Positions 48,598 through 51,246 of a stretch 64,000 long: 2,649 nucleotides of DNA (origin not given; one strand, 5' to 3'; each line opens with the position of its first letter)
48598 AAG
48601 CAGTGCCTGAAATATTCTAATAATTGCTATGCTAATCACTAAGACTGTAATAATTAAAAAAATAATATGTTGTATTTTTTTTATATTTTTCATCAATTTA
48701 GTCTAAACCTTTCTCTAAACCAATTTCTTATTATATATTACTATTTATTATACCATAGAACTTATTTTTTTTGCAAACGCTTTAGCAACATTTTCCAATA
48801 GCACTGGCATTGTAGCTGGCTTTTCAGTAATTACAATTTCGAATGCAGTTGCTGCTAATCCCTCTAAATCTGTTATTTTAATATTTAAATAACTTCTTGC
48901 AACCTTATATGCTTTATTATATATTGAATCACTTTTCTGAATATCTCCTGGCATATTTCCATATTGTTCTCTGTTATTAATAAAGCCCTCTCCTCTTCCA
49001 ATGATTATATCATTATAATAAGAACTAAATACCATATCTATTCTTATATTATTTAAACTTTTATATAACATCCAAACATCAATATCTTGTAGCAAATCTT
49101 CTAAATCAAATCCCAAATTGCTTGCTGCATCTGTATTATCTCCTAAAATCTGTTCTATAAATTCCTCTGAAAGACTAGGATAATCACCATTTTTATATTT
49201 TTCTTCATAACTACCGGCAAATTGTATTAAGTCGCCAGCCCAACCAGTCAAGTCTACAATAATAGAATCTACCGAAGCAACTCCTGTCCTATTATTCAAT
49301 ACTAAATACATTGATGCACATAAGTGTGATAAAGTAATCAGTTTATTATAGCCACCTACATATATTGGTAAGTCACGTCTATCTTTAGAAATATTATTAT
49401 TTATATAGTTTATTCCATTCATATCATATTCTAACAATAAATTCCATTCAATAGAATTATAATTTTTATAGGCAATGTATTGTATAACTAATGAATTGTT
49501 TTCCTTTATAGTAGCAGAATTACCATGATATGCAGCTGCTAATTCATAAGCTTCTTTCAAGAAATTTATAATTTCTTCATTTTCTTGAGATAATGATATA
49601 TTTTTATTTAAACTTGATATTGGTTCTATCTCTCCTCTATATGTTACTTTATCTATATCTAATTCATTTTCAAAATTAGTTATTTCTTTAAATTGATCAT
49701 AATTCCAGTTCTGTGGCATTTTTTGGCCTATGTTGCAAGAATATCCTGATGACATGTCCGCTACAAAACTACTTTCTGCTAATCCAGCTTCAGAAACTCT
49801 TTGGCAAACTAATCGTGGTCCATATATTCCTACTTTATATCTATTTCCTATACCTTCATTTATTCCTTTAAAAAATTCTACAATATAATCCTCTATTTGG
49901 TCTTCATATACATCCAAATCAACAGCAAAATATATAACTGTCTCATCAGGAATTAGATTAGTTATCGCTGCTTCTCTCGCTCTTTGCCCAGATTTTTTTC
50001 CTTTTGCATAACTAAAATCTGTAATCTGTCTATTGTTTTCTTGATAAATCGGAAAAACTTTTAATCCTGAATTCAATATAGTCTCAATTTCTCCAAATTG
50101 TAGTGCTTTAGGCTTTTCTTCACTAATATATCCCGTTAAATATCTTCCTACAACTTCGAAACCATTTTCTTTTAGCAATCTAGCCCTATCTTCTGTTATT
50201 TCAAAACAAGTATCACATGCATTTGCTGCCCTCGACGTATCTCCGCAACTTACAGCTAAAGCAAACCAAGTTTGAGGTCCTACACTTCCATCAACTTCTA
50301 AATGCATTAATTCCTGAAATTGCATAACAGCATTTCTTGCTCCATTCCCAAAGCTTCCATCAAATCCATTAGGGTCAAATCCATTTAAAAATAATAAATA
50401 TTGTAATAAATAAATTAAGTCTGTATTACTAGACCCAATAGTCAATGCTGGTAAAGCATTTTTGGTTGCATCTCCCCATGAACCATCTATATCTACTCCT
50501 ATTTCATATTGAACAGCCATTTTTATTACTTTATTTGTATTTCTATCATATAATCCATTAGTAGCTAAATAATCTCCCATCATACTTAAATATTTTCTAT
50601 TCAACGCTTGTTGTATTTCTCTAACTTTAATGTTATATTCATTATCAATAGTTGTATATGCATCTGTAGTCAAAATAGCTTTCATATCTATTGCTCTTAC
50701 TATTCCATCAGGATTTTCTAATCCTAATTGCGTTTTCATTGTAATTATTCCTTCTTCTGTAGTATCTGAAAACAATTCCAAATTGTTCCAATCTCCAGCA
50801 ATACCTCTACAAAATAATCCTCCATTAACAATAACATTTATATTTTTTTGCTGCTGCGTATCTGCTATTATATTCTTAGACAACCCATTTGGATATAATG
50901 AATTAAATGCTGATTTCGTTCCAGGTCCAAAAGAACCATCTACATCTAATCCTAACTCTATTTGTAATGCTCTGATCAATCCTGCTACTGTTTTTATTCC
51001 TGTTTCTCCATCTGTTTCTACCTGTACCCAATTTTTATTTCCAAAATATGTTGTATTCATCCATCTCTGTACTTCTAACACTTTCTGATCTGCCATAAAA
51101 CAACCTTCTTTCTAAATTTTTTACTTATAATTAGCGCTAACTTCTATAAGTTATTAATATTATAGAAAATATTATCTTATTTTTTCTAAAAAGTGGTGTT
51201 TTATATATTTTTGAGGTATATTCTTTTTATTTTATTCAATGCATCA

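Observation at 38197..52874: ~14.5-kb decayed accessory island between the ECF-sigma operon and leuS: lysis/secretion-type genes and sporulation-regulator paralogs without any phage structural, replication or integration genes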

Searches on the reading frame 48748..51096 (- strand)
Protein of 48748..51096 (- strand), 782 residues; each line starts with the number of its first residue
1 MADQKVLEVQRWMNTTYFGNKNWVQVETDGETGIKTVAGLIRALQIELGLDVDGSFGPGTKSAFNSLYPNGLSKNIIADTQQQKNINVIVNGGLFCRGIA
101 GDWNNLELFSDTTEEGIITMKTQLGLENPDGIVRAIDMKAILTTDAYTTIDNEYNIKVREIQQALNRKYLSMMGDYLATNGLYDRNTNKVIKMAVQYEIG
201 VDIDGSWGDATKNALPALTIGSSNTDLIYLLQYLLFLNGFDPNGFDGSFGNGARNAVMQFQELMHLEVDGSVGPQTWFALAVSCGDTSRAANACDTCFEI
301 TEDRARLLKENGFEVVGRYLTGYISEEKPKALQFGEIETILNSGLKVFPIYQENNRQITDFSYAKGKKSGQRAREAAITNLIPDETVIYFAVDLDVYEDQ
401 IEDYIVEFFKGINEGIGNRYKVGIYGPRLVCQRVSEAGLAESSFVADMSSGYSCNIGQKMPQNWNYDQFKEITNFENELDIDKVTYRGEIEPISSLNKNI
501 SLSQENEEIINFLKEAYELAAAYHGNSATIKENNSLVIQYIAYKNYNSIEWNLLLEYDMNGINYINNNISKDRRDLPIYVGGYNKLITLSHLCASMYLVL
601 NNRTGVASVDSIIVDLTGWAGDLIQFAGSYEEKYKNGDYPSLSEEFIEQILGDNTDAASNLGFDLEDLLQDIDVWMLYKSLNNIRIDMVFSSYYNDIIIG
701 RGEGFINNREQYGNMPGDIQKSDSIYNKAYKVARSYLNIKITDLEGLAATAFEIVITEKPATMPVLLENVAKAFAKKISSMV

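Call 4: search_protein_families(library=pfam, max_evalue=0.01, proteins=[window:48748-51096:-])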
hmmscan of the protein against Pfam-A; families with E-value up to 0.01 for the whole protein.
window:48748-51096:- (782 aa): 3 families
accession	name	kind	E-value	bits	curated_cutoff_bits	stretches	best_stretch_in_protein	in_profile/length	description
PF08924.17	Rv2525c_GlyHyd-like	-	3.2e-41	142.1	27.2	1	308-468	3-176/198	Rv2525c-like, glycoside hydrolase-like domain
PF01471.23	PG_binding_1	-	1.1e-21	77.2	23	1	228-280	5-57/57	Putative peptidoglycan binding domain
PF09374.15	PG_binding_3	-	4.6e-07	30.4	24.6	0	255-284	1-33/76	Predicted Peptidoglycan domain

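Call 8: find_homologous_proteins(query=window:48748-51096:-)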
Query window:48748-51096:- (782 aa): 876 proteins with E <= 0.001 among 8000 candidates; the best 120 are listed.
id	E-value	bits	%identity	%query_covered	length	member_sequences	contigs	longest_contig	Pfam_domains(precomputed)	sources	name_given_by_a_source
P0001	0.0e+0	1760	100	100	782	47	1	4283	PF09374.16,PF27189.1,PF01471.24,PF08924.18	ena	-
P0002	0.0e+0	1167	64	100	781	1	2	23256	PF27189.1,PF01471.24,PF08924.18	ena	-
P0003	0.0e+0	1105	62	99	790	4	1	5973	PF27189.1,PF01471.24,PF08924.18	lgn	-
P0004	0.0e+0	1051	59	99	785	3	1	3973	PF27189.1,PF01471.24,PF08924.18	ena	-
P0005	0.0e+0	1027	58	100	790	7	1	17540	PF27189.1,PF01471.24,PF08924.18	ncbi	-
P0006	0.0e+0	1015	58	99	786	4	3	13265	PF27189.1,PF01471.24,PF08924.18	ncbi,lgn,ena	-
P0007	0.0e+0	1011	57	99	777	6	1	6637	PF27189.1,PF01471.24,PF08924.18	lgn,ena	-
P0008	8.7e-297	1005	57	100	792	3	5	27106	PF27189.1,PF01471.24,PF08924.18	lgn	-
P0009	6.7e-295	998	57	99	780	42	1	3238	PF27189.1,PF01471.24,PF08924.18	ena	-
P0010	1.5e-292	991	62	100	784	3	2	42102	PF27189.1,PF01471.24,PF08924.18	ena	-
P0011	6.5e-290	982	57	99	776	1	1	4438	PF27189.1,PF01471.24,PF08924.18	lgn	-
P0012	1.6e-283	961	60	100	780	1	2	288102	PF09374.16,PF27189.1,PF01471.24,PF08924.18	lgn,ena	-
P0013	5.8e-278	942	59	100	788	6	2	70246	PF09374.16,PF27189.1,PF01471.24,PF08924.18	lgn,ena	-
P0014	9.8e-271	918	56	100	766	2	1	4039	PF09374.16,PF27189.1,PF01471.24,PF08924.18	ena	-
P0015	1.5e-270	918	55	100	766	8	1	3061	PF27189.1,PF01471.24,PF08924.18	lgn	-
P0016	3.8e-269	913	56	100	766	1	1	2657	PF09374.16,PF27189.1,PF01471.24,PF08924.18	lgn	-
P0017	2.4e-268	911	58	89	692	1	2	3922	PF27189.1,PF01471.24,PF08924.18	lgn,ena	-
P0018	1.1e-264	898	53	100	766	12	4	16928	PF27189.1,PF01471.24,PF08924.18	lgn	-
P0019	1.3e-263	895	54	100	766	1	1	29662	PF27189.1,PF01471.24,PF08924.18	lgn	-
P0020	1.3e-260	885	54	100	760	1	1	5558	PF09374.16,PF27189.1,PF01471.24,PF08924.18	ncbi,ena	-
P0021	4.3e-254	863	52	100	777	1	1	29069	PF27189.1,PF01471.24,PF08924.18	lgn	-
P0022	1.0e-252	859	53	99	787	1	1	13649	PF27189.1,PF01471.24,PF08924.18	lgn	-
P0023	1.2e-250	852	52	100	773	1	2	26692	PF27189.1,PF01471.24,PF08924.18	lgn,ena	-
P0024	2.8e-249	848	52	100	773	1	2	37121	PF27189.1,PF01471.24,PF08924.18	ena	-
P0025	1.1e-241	822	50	100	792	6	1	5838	PF27189.1,PF01471.24,PF08924.18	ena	-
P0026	4.5e-240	817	51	96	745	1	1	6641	PF27189.1,PF01471.24,PF08924.18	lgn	-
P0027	4.8e-234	797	49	100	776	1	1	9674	PF27189.1,PF01471.24,PF08924.18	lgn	-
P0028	6.9e-222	757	47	99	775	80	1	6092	PF27189.1,PF01471.24,PF08924.18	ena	-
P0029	6.9e-221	754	51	100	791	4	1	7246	PF09374.16,PF27189.1,PF01471.24,PF08924.18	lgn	-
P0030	2.7e-219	748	53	85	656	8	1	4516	PF27189.1,PF01471.24,PF08924.18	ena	-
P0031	1.0e-216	740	48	100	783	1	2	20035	PF09374.16,PF27189.1,PF01471.24,PF08924.18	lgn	-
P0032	8.8e-215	733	49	100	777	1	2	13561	PF09374.16,PF27189.1,PF01471.24,PF08924.18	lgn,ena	-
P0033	1.1e-213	730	49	100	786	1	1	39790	PF09374.16,PF27189.1,PF01471.24,PF08924.18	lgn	-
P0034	7.1e-212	724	48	100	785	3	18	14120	PF09374.16,PF27189.1,PF01471.24,PF08924.18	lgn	-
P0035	7.9e-212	724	49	99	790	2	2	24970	PF09374.16,PF27189.1,PF01471.24,PF08924.18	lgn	-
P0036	7.4e-211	721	48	100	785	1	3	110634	PF09374.16,PF27189.1,PF01471.24,PF08924.18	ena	-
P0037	2.4e-210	719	48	100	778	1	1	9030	PF09374.16,PF27189.1,PF01471.24,PF08924.18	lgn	-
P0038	3.7e-209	715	48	100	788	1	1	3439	PF09374.16,PF27189.1,PF01471.24,PF08924.18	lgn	-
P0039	2.2e-208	712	48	100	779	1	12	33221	PF09374.16,PF27189.1,PF01471.24,PF08924.18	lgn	-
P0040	2.6e-204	699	48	100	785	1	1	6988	PF09374.16,PF27189.1,PF01471.24,PF08924.18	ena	-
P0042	2.2e-199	683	47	99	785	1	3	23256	PF27189.1,PF01471.24,PF08924.18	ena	-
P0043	2.0e-196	673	45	100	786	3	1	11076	PF27189.1,PF01471.24,PF08924.18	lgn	-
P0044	7.5e-193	661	47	90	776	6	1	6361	PF27189.1,PF01471.24,PF08924.18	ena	-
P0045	2.0e-190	653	45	100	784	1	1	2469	PF27189.1,PF01471.24,PF08924.18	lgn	-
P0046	1.4e-187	644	46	96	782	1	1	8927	PF27189.1,PF01471.24,PF08924.18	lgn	-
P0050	6.0e-173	595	42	100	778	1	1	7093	PF27189.1,PF01471.24,PF08924.18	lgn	-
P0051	6.9e-172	592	45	89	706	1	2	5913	PF27189.1,PF01471.24,PF08924.18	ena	-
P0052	3.7e-171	589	41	100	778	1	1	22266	PF27189.1,PF01471.24,PF08924.18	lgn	-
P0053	6.9e-171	588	43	100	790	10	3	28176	PF27189.1,PF01471.24,PF08924.18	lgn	-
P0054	3.4e-169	583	42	100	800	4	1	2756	PF27189.1,PF01471.24,PF08924.18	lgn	-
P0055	1.6e-168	581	41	99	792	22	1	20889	PF27189.1,PF01471.24,PF08924.18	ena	-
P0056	7.9e-168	578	44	90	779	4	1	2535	PF27189.1,PF01471.24,PF08924.18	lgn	-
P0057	4.0e-165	569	47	76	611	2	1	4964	PF27189.1,PF01471.24,PF08924.18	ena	-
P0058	9.5e-164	565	41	100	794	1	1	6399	PF27189.1,PF01471.24,PF08924.18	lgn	-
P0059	1.3e-163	564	42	99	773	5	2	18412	PF27189.1,PF01471.24,PF08924.18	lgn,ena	-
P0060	6.5e-162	559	40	100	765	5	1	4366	PF27189.1,PF01471.24,PF08924.18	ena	-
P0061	9.8e-162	558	54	64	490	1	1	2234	PF27189.1,PF08924.18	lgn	-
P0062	8.1e-159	548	43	93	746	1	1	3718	PF27189.1,PF01471.24,PF08924.18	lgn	-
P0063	1.1e-157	545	41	99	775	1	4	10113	PF27189.1,PF01471.24,PF08924.18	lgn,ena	-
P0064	9.6e-156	538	41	100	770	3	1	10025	PF27189.1,PF01471.24,PF08924.18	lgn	-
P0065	1.0e-155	538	40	100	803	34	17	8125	PF27189.1,PF01471.24,PF08924.18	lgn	-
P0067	4.2e-154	533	39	99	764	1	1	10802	PF27189.1,PF01471.24,PF08924.18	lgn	-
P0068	1.1e-153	532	38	100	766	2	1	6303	PF27189.1,PF01471.24,PF08924.18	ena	-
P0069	3.0e-153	530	42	89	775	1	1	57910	PF27189.1,PF01471.24,PF08924.18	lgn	-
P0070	5.9e-153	529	42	96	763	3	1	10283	PF27189.1,PF01471.24,PF08924.18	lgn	-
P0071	3.9e-152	526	40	94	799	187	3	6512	PF27189.1,PF01471.24,PF08924.18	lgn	-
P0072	6.8e-152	526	40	94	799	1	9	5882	PF27189.1,PF01471.24,PF08924.18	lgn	-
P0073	3.0e-150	520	40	94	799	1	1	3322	PF27189.1,PF01471.24,PF08924.18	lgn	-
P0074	8.0e-150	519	41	89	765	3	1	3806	PF27189.1,PF01471.24,PF08924.18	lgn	-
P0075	1.1e-149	518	40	89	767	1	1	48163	PF27189.1,PF01471.24,PF08924.18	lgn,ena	-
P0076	3.7e-149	516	41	100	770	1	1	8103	PF27189.1,PF01471.24,PF08924.18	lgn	-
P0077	5.5e-149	516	42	88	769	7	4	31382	PF27189.1,PF01471.24,PF08924.18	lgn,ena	-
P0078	4.3e-147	510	42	89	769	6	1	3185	PF27189.1,PF01471.24,PF08924.18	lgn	-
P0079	7.9e-147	509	42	89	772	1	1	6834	PF27189.1,PF01471.24,PF08924.18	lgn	-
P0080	7.9e-144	499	40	95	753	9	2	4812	PF27189.1,PF01471.24,PF08924.18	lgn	-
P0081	4.6e-143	496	42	88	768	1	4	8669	PF27189.1,PF01471.24,PF08924.18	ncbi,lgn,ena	-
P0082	2.9e-142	494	40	92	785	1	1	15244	PF27189.1,PF01471.24,PF08924.18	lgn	-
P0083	5.5e-136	473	40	88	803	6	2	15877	PF09374.16,PF27189.1,PF01471.24,PF08924.18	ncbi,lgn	-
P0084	1.4e-135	472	38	94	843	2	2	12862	PF27189.1,PF01471.24,PF08924.18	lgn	-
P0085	2.9e-125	438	37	88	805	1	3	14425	PF27189.1,PF01471.24,PF08924.18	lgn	-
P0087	7.2e-118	413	35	100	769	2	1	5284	PF27189.1,PF01471.24,PF08924.18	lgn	-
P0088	1.4e-117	412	36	88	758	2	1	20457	PF27189.1,PF01471.24,PF08924.18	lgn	-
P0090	2.5e-114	401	42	73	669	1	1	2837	PF27189.1,PF01471.24,PF08924.18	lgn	-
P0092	2.3e-111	392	35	87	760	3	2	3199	PF09374.16,PF27189.1,PF01471.24,PF08924.18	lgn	-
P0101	1.7e-106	375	35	87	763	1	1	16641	PF27189.1,PF01471.24,PF08924.18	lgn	-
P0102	1.8e-106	375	40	67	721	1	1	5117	PF09374.16,PF21015.3,PF01471.24,PF08924.18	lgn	-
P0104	2.3e-105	372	34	90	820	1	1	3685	PF27189.1,PF01471.24,PF08924.18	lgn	-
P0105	3.7e-105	371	32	100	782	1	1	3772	PF27189.1,PF01471.24,PF08924.18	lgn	-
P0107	5.7e-105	370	43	60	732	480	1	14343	PF21015.3,PF01471.24,PF08924.18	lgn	-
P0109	1.5e-104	369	34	86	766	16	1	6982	PF27189.1,PF01471.24,PF08924.18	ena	-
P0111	1.9e-104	369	34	90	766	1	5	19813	PF27189.1,PF01471.24,PF08924.18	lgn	-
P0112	7.6e-104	367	36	88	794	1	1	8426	PF27189.1,PF01471.24,PF08924.18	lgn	-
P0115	1.0e-103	366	35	88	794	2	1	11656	PF27189.1,PF01471.24,PF08924.18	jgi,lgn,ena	-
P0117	1.5e-103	366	34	88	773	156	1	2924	PF27189.1,PF01471.24,PF08924.18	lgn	-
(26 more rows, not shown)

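Call 9: find_encoding_contigs(protein=P0012, flank=10000, max_places=3)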
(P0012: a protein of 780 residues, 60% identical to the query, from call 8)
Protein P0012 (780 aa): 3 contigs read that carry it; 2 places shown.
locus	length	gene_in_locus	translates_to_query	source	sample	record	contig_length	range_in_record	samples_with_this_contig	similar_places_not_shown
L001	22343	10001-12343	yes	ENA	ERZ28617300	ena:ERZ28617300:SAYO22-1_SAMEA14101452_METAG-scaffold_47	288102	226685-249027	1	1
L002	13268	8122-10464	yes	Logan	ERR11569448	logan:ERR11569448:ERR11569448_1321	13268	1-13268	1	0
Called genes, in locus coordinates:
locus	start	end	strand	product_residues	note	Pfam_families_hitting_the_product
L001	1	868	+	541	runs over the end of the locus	-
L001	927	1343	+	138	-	PF12957:DUF3846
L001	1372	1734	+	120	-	-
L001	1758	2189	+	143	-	PF00436:SSB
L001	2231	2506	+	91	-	-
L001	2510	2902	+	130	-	-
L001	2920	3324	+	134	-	-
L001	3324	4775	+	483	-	PF14284:PcfJ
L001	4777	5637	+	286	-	PF08401:ArdcN, PF06114:Peptidase_M78 (faint)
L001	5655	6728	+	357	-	-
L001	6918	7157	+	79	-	-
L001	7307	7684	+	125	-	-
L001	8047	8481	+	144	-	-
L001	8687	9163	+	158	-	PF05105:Phage_holin_4_1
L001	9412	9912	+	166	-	PF08281:Sigma70_r4_2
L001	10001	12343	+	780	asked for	PF09374:PG_binding_3 (faint), PF01471:PG_binding_1, PF08924:Rv2525c_GlyHyd-like, PF27189:YkzU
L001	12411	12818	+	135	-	-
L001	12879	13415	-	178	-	-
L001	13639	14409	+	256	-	PF01183:Glyco_hydro_25, PF01476:LysM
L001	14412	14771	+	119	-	PF08769:Spo0A_C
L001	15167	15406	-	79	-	PF12844:HTH_19 (faint), PF13443:HTH_26, PF01381:HTH_3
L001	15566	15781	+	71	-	-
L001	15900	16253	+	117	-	PF13560:HTH_31, PF12844:HTH_19, PF01381:HTH_3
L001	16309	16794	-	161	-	PF18954:DUF5697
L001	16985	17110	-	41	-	-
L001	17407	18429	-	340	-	-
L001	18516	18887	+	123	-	-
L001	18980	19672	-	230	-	-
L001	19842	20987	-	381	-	PF00089:Trypsin, PF13365:Trypsin_2, PF13180:PDZ_2, PF00595:PDZ, PF17820:PDZ_6 (weak)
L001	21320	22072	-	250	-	PF01734:Patatin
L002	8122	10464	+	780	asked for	PF09374:PG_binding_3 (faint), PF01471:PG_binding_1, PF08924:Rv2525c_GlyHyd-like, PF27189:YkzU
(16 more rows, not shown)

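Call 10: find_encoding_contigs(protein=P0036, flank=10000, max_places=3)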
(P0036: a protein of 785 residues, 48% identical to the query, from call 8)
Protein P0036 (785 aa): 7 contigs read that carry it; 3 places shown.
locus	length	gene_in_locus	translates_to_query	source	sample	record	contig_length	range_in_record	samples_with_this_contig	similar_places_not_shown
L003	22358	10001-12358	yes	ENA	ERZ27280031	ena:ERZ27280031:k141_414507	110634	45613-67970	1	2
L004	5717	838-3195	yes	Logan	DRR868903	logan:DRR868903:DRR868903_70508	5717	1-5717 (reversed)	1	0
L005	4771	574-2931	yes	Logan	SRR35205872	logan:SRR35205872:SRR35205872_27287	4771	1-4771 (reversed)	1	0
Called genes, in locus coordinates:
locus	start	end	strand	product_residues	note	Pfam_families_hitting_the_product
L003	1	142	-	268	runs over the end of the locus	PF02811:PHP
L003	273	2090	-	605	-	PF16927:HisKA_7TM, PF00512:HisKA (weak), PF02518:HATPase_c, PF14501:HATPase_c_5 (weak)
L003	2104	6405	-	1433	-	PF00668:Condensation, PF00501:AMP-binding, PF00550:PP-binding, PF01073:3Beta_HSD, PF01370:Epimerase, PF07993:NAD_binding_4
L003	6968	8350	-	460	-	PF14659:Phage_int_SAM_3 (weak), PF00589:Phage_integrase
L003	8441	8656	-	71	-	-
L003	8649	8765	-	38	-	-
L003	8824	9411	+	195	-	-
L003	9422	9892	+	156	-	PF18954:DUF5697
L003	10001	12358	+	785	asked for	PF01471:PG_binding_1 (weak), PF09374:PG_binding_3 (faint), PF01471:PG_binding_1, PF08924:Rv2525c_GlyHyd-like, PF27189:YkzU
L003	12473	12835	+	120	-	-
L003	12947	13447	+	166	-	PF05105:Phage_holin_4_1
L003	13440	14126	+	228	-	PF01551:Peptidase_M23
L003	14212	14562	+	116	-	PF08769:Spo0A_C (weak)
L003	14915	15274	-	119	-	PF18895:T4SS_pilin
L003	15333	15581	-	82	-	-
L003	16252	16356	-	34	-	-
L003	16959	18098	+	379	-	PF00990:GGDEF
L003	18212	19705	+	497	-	PF00817:IMS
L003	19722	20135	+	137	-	PF08863:YolD (weak)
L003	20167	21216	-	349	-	-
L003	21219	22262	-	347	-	-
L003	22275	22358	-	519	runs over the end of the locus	PF03062:MBOAT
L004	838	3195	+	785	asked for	PF01471:PG_binding_1 (weak), PF09374:PG_binding_3 (faint), PF01471:PG_binding_1, PF08924:Rv2525c_GlyHyd-like, PF27189:YkzU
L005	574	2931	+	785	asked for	PF01471:PG_binding_1 (weak), PF09374:PG_binding_3 (faint), PF01471:PG_binding_1, PF08924:Rv2525c_GlyHyd-like, PF27189:YkzU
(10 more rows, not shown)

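Call 21: search_protein_families(library=phrogs, max_evalue=0.001, proteins=[window:48748-51096:-])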
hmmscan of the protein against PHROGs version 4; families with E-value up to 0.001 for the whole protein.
window:48748-51096:- (782 aa): 11 families
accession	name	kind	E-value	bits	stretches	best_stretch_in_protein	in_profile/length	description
phrog_15213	-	unknown function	2.3e-137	460.6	1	2-694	1-700/781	-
phrog_1493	-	lysis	1.6e-17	64.8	1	227-291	249-316/394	endolysin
phrog_13480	-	lysis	4.8e-17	63.2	1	303-439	17-150/234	endolysin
phrog_2649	-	lysis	3.8e-16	60.7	1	236-281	192-236/261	endolysin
phrog_1224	-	head and packaging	5.8e-13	49.9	1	226-283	11-67/438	endolysin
phrog_1512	-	lysis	2.3e-08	35.4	0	244-284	204-246/314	endolysin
phrog_17214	-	lysis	1.4e-06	29.2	0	239-287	265-319/322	endolysin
phrog_23582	-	unknown function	4.4e-06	27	0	26-83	171-224/565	-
phrog_6707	-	lysis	9.2e-06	25.7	0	246-291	208-253/311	endolysin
phrog_16428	-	lysis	0.00017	21.5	0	245-280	483-518/520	endolysin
phrog_28089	-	lysis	0.00093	18.1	0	306-426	34-162/1141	endolysin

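Call 22: search_protein_families(library=ncbifam, max_evalue=0.001, proteins=[window:48748-51096:-])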
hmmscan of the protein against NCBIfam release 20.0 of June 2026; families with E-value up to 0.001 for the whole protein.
window:48748-51096:- (782 aa): 3 families
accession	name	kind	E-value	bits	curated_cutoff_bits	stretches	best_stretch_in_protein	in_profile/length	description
TIGR02869.1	spore_SleB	equivalog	2.5e-14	53.6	236.5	1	221-293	10-81/201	spore cortex-lytic enzyme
NF052336.1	PdgHdaseHSB100310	equivalog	4.2e-14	52.6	500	1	204-288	169-254/316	peptidoglycan hydrolase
NF052335.1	PdgHdaseHSB129560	equivalog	1.4e-13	50.9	500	1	174-289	160-270/330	peptidoglycan hydrolase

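Call 23: search_dna_similar(query=window:48748-51096:-, collection=phages, mode=protein, max_rows=20)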
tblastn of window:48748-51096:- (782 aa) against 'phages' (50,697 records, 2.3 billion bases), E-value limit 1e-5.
Records with a match: 3; places in all: 3; records where one place covers at least 80% of the query: 0.
Best place of each record, by identity: <60% 3.
By first word of the organism name: Bacteriophage 1; Streptococcus 1; Halomonas 1.
By host as written in the record: - 1; Streptococcus agalactiae 1; Halomonas sp. H5 1.
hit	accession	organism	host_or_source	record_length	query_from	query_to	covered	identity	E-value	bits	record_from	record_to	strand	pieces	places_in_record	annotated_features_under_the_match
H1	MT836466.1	Bacteriophage sp.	human fecal samples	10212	1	472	60%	35.7%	2e-68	252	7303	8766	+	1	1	record has no annotation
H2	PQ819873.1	Streptococcus phage vB_SagM-GXN1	Streptococcus agalactiae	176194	158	280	16%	38.0%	2e-8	64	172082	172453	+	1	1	none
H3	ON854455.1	Halomonas phage YPHTV-1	Halomonas sp. H5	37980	158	280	16%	38.0%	1e-6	59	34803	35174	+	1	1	cwlK: peptidoglycan L-alanyl-D-glutamate endopeptidase CwlK precursor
